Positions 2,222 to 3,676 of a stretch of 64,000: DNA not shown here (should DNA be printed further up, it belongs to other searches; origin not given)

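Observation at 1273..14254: Eleven-gene operon linking an ascorbate-type PTS and a GH42 glycosidase to a RuBisCO-like protein, a permuted Dha-type kinase and a zinc-less aldolase fold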

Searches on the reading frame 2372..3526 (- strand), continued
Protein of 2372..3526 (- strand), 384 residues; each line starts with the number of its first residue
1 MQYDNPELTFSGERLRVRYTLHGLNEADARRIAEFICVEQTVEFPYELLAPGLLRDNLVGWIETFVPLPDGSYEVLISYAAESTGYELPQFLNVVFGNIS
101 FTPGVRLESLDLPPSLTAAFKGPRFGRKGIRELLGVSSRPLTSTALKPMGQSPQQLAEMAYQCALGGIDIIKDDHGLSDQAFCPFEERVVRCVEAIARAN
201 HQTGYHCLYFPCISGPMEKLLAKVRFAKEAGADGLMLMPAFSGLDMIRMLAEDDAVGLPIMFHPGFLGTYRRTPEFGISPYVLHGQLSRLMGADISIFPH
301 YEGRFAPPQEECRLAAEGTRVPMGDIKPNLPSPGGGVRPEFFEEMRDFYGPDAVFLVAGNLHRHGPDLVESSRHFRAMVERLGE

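Call 28: find_encoding_contigs(protein=P0030, flank=10000, max_places=1)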
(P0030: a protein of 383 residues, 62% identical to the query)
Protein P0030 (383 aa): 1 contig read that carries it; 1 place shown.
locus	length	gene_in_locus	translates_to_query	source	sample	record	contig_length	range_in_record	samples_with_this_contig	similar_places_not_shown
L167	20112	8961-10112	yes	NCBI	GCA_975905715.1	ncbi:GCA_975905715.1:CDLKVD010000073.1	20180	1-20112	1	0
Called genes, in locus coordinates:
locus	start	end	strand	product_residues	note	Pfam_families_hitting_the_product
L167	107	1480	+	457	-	PF00005:ABC_tran (faint), PF00071:Ras (faint), PF01926:MMR_HSR1, PF02421:FeoB_N, PF00009:GTP_EFTU, PF01926:MMR_HSR1, PF02421:FeoB_N, PF14714:KH_dom-like, +5 more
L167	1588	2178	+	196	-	PF10502:Peptidase_S26, PF00717:Peptidase_S24 (faint)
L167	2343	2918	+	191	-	-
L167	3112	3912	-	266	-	PF02517:Rce1-like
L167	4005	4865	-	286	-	PF01116:F_bP_aldolase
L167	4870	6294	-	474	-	-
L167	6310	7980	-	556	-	PF02734:Dak2, PF02733:Dak1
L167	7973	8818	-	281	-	PF01261:AP_endonuc_2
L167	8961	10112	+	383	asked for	PF00016:RuBisCO_large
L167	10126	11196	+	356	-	PF01208:URO-D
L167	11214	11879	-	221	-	PF01209:Ubie_methyltran, PF13847:Methyltransf_31, PF08241:Methyltransf_11, PF08242:Methyltransf_12 (weak), PF13649:Methyltransf_25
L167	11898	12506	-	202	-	PF00719:Pyrophosphatase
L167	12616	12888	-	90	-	PF20068:Amphi-Trp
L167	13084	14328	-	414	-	PF20720:nSTAND3 (faint), PF01695:IstB_IS21, PF02367:TsaE (faint), PF00308:Bac_DnaA (weak), PF24883:NPHP3_N (faint), PF00004:AAA (weak), PF01695:IstB_IS21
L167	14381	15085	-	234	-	PF07261:DnaB_2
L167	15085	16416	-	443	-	PF00772:DnaB, PF03796:DnaB_C, PF13481:AAA_25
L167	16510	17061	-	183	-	PF02577:BFN_dom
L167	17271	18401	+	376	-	PF07786:HGSNAT_cat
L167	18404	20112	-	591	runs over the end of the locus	?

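Call 29: find_encoding_contigs(protein=P0031, flank=10000, max_places=1)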
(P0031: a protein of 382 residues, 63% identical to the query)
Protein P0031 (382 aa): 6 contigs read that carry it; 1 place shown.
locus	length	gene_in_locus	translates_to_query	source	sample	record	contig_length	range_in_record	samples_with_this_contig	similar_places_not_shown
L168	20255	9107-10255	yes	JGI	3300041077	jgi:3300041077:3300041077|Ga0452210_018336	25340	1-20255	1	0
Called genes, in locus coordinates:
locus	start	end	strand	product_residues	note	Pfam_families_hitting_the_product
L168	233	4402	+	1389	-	PF03704:BTAD, PF00515:TPR_1 (faint), PF07719:TPR_2 (faint), PF13181:TPR_8 (faint), PF13374:TPR_10 (faint), PF13191:AAA_16, PF13401:AAA_22, PF13424:TPR_12 (weak), +2 more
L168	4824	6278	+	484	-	PF01523:PmbA_TldD_1st, PF19290:PmbA_TldD_2nd (weak), PF19289:PmbA_TldD_3rd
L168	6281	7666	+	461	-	PF19289:PmbA_TldD_3rd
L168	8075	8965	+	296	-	PF01510:Amidase_2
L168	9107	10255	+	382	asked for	PF00016:RuBisCO_large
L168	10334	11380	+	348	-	PF01208:URO-D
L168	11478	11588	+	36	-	-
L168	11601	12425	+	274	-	PF04198:Sugar-bind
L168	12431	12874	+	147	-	PF00359:PTS_EIIA_2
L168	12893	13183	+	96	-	PF02302:PTS_IIB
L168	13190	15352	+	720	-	PF02449:Glyco_hydro_42, PF08532:Glyco_hydro_42M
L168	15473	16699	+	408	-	PF03611:EIIC-GAT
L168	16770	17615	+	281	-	PF01261:AP_endonuc_2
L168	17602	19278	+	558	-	PF02734:Dak2, PF02733:Dak1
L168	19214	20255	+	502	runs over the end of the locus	-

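Call 30: find_encoding_contigs(protein=P0034, flank=10000, max_places=1)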
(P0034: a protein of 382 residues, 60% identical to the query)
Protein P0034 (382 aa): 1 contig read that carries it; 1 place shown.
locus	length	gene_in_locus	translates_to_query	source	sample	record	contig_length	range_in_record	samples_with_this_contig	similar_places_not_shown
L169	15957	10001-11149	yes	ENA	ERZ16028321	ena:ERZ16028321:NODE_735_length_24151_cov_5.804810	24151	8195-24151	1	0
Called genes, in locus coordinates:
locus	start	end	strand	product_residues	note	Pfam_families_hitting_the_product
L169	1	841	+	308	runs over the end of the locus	PF04198:Sugar-bind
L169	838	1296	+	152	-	PF00359:PTS_EIIA_2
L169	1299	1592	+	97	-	PF02302:PTS_IIB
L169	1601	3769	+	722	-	PF02449:Glyco_hydro_42, PF08532:Glyco_hydro_42M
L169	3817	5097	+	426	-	PF03611:EIIC-GAT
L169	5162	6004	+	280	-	PF01261:AP_endonuc_2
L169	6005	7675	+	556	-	PF02734:Dak2, PF02733:Dak1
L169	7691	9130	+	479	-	-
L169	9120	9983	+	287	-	PF01116:F_bP_aldolase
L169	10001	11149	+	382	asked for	PF00016:RuBisCO_large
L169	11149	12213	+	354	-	PF01208:URO-D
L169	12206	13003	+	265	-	PF00702:Hydrolase, PF13344:Hydrolase_6, PF13242:Hydrolase_like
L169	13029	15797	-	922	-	PF00211:Guanylate_cyc, PF00931:NB-ARC (weak), PF13191:AAA_16 (weak), PF20703:nSTAND1 (weak), PF13401:AAA_22, PF25872:HTH_77 (weak), PF17874:TPR_MalT (weak), PF13424:TPR_12 (weak)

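Call 53: search_protein_families(library=pfam, proteins=[L081:11186-11674:+, L081:11675-11941:+], max_evalue=1)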
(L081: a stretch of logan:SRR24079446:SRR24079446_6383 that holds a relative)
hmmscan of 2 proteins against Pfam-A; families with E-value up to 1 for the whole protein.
L081:11186-11674:+ (162 aa): 1 family
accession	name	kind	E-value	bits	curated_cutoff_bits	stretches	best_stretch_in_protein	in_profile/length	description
PF07355.17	GRDB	-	3.1e-09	37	22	1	24-160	209-345/347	Glycine/sarcosine/betaine reductase selenoprotein B (GRDB)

L081:11675-11941:+ (88 aa): 0 families

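Call 62: search_protein_families(library=ncbifam, proteins=[L048:6886-7950:+, L020:4511-5761:+, L015:9479-9916:+, L071:8997-10004:+, L166:12469-13275:+, L084:11266-11706:+], max_evalue=0.00001)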
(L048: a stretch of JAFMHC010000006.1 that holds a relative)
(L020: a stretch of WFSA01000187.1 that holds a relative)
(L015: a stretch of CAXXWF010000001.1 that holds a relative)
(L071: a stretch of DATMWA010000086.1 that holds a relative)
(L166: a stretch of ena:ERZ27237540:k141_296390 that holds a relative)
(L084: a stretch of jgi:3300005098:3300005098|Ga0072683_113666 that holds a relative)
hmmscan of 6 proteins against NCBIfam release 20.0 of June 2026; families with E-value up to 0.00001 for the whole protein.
L048:6886-7950:+ (354 aa): 8 families
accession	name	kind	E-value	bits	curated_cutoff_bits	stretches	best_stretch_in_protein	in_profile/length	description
NF004326.0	PRK05720.1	subfamily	5.9e-133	443.1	271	1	6-353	5-353/358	s-methyl-5-thioribose-1-phosphate isomerase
TIGR00512.1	salvage_mtnA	equivalog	9.6e-124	412.7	279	1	18-341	7-334/335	S-methyl-5-thioribose-1-phosphate isomerase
TIGR00524.1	eIF-2B_rel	subfamily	1.9e-110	368.7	185.85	1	41-342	3-303/303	S-methyl-5-thioribose-1-phosphate isomerase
NF004700.0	PRK06036.1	equivalog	3.4e-101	338.7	528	1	18-346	9-334/339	S-methyl-5-thioribose-1-phosphate isomerase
NF004436.0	PRK05772.1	equivalog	3.1e-92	309.6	521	1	4-352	9-361/363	S-methyl-5-thioribose-1-phosphate isomerase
TIGR00511.1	ribulose_e2b2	equivalog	1.1e-58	198.9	314.1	1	42-344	2-289/301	ribose 1,5-bisphosphate isomerase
NF006210.0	PRK08335.1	equivalog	3.3e-29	102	339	1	177-345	121-274/275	translation initiation factor IF-2B subunit alpha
NF004994.0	PRK06372.1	equivalog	1.1e-18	67.6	249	1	191-341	108-247/253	translation initiation factor IF-2B subunit delta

L020:4511-5761:+ (416 aa): 1 family
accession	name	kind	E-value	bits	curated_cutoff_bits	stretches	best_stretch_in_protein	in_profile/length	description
TIGR01767.2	MTRK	equivalog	3.7e-150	500.5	275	1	3-412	1-401/401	S-methyl-5-thioribose kinase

L015:9479-9916:+ (145 aa): 0 families

L071:8997-10004:+ (335 aa): 9 families
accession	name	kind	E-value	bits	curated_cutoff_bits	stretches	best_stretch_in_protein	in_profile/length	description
NF004559.0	PRK05899.2-5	equivalog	5e-57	193.5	488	1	7-308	323-625/627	transketolase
TIGR00204.1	dxs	equivalog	3.7e-52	177.7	465.95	1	4-307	312-615/616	1-deoxy-D-xylulose-5-phosphate synthase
NF004556.0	PRK05899.2-2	equivalog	1.3e-37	129.4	575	1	16-307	342-638/639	transketolase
NF003933.0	PRK05444.2-2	equivalog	5.1e-36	124.4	395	1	8-305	299-603/606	1-deoxy-D-xylulose-5-phosphate synthase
NF008968.0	PRK12315.1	subfamily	1.5e-30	106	510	1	5-306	282-580/582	1-deoxy-D-xylulose-5-phosphate synthase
NF006667.0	PRK09212.1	subfamily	2.6e-13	49.6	321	1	36-265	43-280/327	pyruvate dehydrogenase complex E1 component subunit beta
NF004558.0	PRK05899.2-4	equivalog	1e-11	44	788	1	5-301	346-644/651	transketolase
NF008854.0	PRK11892.1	equivalog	2.8e-11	42.7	454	1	42-264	187-418/464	pyruvate dehydrogenase complex E1 component subunit beta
TIGR00232.1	tktlase_bact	equivalog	3.4e-11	42.2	682.25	1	4-220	350-575/654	transketolase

L166:12469-13275:+ (268 aa): 10 families
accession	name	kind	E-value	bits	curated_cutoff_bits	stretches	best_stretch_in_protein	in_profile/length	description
TIGR01694.1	MTAP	equivalog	8.1e-31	107.2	274.85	1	8-213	2-201/240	S-methyl-5'-thioadenosine phosphorylase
NF006334.0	PRK08564.1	equivalog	7.2e-26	90.9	382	1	3-212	5-210/267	S-methyl-5'-thioadenosine phosphorylase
NF005876.0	PRK07823.1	equivalog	2.9e-21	75.8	306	1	2-212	2-203/267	S-methyl-5'-thioadenosine phosphorylase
NF006599.0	PRK09136.1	equivalog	3.3e-21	75.6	223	1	8-214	4-207/247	S-methyl-5'-thioinosine phosphorylase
NF006492.0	PRK08931.1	equivalog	3.9e-18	65.9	437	1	5-212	3-205/291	S-methyl-5'-thioadenosine phosphorylase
NF005657.0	PRK07432.1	equivalog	7.4e-17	61.4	453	1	6-217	4-213/291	S-methyl-5'-thioadenosine phosphorylase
NF006054.0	PRK08202.1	equivalog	1.8e-14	53.9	218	1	75-251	102-272/274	purine-nucleoside phosphorylase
TIGR01697.1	PNPH-PUNA-XAPA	subfamily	2.5e-11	43.4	197.1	1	74-245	77-241/247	inosine/guanosine/xanthosine phosphorylase family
TIGR01698.1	PUNP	equivalog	9.9e-11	41.5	302.6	1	74-213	77-207/245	purine-nucleoside phosphorylase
TIGR01700.1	PNPH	equivalog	4.2e-07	29.7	293.35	1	75-211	78-208/249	purine nucleoside phosphorylase I, inosine and guanosine-specific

L084:11266-11706:+ (146 aa): 0 families
